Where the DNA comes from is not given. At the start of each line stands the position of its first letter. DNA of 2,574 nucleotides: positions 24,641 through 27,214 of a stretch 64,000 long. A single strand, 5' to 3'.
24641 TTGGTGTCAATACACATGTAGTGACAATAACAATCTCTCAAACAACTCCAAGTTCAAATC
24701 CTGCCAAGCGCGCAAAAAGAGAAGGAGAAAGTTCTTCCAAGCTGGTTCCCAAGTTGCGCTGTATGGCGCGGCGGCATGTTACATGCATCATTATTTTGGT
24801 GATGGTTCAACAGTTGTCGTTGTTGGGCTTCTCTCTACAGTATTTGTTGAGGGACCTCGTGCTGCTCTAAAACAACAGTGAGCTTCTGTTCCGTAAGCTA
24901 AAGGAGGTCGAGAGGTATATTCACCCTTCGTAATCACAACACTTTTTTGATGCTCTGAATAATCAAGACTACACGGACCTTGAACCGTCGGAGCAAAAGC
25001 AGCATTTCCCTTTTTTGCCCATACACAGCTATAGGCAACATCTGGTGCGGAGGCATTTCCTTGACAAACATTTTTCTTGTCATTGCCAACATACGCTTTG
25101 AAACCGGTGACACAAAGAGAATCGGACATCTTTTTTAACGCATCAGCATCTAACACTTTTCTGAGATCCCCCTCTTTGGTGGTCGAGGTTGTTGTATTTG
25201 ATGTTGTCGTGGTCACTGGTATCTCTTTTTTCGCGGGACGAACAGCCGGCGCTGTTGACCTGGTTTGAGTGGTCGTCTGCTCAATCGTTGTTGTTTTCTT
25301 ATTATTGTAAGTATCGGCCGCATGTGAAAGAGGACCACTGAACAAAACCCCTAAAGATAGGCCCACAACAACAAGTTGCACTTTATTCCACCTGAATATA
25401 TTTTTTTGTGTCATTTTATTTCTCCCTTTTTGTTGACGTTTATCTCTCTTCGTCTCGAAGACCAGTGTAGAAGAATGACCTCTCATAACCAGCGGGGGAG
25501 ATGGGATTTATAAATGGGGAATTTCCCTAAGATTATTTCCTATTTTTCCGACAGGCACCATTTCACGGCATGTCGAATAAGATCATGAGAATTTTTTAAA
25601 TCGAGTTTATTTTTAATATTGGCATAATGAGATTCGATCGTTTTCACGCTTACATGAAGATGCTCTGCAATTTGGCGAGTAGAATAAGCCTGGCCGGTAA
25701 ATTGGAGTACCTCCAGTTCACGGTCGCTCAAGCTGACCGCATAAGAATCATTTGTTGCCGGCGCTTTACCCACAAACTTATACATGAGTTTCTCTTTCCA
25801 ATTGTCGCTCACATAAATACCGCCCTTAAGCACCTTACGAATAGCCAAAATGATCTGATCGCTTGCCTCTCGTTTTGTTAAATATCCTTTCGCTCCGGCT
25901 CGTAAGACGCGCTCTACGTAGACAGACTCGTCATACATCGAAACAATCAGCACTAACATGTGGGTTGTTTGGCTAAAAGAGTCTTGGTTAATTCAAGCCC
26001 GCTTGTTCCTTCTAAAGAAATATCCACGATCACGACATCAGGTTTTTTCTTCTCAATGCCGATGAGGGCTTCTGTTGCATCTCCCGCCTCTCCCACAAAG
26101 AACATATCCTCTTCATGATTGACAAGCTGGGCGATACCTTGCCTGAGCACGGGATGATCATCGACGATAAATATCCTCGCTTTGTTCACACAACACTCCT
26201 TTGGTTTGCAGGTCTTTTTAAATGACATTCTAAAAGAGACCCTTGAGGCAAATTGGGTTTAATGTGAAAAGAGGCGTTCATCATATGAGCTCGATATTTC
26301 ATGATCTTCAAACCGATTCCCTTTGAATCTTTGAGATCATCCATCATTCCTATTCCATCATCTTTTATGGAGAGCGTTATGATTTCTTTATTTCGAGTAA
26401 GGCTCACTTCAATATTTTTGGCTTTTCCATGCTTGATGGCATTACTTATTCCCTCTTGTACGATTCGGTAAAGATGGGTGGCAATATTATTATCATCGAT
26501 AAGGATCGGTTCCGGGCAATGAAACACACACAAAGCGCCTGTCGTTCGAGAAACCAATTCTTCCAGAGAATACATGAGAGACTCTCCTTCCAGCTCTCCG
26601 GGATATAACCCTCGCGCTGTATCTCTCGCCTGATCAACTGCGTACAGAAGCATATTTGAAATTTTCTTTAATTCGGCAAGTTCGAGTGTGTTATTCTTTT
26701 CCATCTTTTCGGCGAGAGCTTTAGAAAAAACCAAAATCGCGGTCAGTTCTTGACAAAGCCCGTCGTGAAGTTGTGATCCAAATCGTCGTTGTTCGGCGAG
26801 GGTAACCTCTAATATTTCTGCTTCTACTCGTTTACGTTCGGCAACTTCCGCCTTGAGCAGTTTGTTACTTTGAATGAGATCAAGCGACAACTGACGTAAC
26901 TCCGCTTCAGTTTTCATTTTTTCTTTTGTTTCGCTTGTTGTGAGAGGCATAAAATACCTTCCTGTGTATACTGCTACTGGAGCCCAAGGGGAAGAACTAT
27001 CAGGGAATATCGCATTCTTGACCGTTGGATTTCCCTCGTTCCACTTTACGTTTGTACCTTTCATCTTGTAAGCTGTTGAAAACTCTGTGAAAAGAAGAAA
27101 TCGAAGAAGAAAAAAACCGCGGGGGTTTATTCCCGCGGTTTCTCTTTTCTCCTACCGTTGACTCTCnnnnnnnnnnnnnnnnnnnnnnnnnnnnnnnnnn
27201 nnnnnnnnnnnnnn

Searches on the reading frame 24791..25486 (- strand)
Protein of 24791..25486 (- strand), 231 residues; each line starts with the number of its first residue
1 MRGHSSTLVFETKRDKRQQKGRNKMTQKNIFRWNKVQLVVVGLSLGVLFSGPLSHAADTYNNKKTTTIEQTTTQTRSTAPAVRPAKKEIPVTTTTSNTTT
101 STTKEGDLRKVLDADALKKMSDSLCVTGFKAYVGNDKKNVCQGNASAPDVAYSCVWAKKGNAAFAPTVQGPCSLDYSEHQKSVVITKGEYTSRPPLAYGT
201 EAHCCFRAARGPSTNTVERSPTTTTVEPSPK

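Call 8: search_protein_families(library=pfam, proteins=[window:24791-25486:-], max_evalue=0.01)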
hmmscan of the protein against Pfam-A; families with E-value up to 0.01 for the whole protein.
window:24791-25486:- (231 aa): 0 families

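Call 14: find_encoding_contigs(protein=window:24791-25486:-, flank=10000, max_places=10)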
Protein window:24791-25486:- (231 aa): no gene with exactly this product is on record in the collection.

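Call 22: search_protein_families(library=ncbifam, proteins=[window:24791-25486:-], max_evalue=0.01)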
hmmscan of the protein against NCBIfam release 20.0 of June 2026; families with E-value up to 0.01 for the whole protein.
window:24791-25486:- (231 aa): 0 families

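Call 23: search_protein_families(library=phrogs, proteins=[window:24791-25486:-], max_evalue=0.01)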
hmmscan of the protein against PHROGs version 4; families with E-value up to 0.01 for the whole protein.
window:24791-25486:- (231 aa): 0 families

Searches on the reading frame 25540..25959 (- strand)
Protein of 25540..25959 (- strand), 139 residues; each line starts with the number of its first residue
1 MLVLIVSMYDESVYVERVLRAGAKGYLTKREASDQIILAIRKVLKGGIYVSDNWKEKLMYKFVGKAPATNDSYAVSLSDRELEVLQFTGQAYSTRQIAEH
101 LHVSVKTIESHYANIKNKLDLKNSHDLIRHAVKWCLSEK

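Call 8: search_protein_families(library=pfam, proteins=[window:25540-25959:-], max_evalue=0.01)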
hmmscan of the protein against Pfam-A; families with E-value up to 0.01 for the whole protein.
window:25540-25959:- (139 aa): 5 families
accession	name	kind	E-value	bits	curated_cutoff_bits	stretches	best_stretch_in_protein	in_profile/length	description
PF00196.25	GerE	-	5.7e-16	58.3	23.5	1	76-131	2-57/57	Bacterial regulatory proteins, luxR family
PF08281.18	Sigma70_r4_2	-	9.5e-05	22.4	25.7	1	90-119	25-54/54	Sigma-70, region 4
PF00072.30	Response_reg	-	0.00016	22.2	30.2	1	3-40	73-110/111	Response regulator receiver domain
PF04545.22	Sigma70_r4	-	0.0063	16.5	24.1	0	76-114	4-43/50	Sigma-70, region 4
PF13384.12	HTH_23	-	0.008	16.4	24.6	0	80-108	6-34/50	Homeodomain-like domain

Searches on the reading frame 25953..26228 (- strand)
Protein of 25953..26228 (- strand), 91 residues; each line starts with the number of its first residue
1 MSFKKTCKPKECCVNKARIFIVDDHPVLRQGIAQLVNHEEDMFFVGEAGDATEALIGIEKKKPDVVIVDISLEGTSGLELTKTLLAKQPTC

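Call 8: search_protein_families(library=pfam, proteins=[window:25953-26228:-], max_evalue=0.01)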
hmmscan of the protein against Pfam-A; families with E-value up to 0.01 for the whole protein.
window:25953-26228:- (91 aa): 1 family
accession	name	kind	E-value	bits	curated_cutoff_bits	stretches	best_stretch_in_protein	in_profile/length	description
PF00072.30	Response_reg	-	2.5e-16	60.2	30.2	1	19-90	1-70/111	Response regulator receiver domain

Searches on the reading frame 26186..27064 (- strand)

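Call 8: search_protein_families(library=pfam, proteins=[window:26186-27064:-], max_evalue=0.01)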
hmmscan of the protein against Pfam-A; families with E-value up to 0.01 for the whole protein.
window:26186-27064:- (292 aa): 4 families
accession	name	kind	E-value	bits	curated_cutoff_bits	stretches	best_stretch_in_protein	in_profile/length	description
PF02518.31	HATPase_c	-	9e-13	49.1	26.4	1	195-284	3-109/111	Histidine kinase-, DNA gyrase B-, and HSP90-like ATPase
PF07730.19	HisKA_3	-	1.5e-07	32.3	24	1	91-158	1-68/68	Histidine kinase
PF13581.12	HATPase_c_2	-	9e-05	22.9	27.4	1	201-245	35-83/127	Histidine kinase-like ATPase domain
PF13589.12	HATPase_c_3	-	0.00024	21.6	25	1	201-246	6-52/137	Histidine kinase-, DNA gyrase B-, and HSP90-like ATPase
